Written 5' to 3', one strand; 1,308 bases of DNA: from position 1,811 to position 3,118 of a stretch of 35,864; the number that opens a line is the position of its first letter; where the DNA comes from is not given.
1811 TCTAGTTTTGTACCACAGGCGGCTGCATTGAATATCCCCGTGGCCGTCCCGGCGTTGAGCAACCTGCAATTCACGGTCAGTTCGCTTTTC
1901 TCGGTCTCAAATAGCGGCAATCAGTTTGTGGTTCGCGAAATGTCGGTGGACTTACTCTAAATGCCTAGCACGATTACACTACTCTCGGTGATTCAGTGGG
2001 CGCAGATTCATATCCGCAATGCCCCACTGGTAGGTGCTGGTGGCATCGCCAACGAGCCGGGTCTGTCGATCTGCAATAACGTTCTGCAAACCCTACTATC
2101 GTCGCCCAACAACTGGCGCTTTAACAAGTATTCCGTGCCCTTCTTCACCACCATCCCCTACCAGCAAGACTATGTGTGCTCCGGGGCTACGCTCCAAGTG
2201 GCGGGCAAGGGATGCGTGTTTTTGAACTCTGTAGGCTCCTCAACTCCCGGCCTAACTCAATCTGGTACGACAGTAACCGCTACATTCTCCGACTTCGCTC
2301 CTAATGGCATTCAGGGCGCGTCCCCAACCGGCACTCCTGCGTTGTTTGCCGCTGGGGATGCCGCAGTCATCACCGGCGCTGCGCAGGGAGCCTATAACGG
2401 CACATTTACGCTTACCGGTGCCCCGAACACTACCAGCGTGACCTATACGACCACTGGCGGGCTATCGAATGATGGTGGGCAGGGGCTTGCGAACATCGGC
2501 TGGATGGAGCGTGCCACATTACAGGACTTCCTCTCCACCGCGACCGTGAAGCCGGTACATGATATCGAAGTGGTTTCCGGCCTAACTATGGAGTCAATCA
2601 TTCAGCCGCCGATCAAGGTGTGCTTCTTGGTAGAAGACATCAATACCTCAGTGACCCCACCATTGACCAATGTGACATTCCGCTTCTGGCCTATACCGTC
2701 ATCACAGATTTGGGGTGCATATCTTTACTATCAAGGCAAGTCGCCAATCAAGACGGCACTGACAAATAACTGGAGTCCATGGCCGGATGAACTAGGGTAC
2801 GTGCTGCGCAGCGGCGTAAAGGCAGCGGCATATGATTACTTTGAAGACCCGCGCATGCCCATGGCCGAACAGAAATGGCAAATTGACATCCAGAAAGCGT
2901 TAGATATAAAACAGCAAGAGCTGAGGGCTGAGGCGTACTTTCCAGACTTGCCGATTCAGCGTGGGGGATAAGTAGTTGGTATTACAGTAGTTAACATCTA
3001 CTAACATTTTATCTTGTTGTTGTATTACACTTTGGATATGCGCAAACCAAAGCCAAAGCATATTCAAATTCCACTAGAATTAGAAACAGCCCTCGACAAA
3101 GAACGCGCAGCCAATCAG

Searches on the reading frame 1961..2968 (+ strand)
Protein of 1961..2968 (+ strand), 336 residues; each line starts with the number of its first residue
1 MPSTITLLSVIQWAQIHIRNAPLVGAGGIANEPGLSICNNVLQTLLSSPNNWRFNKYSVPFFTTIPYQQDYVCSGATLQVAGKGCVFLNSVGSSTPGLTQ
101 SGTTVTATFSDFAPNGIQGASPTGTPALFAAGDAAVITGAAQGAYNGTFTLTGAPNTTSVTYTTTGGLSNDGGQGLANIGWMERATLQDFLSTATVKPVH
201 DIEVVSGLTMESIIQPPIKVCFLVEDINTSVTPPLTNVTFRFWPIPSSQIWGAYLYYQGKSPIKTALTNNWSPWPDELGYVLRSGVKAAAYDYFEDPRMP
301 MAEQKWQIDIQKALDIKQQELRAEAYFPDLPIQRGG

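Call 18: search_protein_families(library=phrogs, proteins=[window:1961-2968:+], max_evalue=0.001)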
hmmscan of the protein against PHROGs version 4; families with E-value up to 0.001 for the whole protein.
window:1961-2968:+ (336 aa): 0 families

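Call 50: search_protein_families(library=pfam, proteins=[window:1961-2968:+], max_evalue=0.01)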
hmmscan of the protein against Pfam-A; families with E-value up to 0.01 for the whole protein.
window:1961-2968:+ (336 aa): 1 family
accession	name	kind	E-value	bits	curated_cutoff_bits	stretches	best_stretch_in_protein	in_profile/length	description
PF24175.2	SU10_adaptor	-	8.1e-08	33.4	27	1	237-320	103-184/194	SU10 adaptor protein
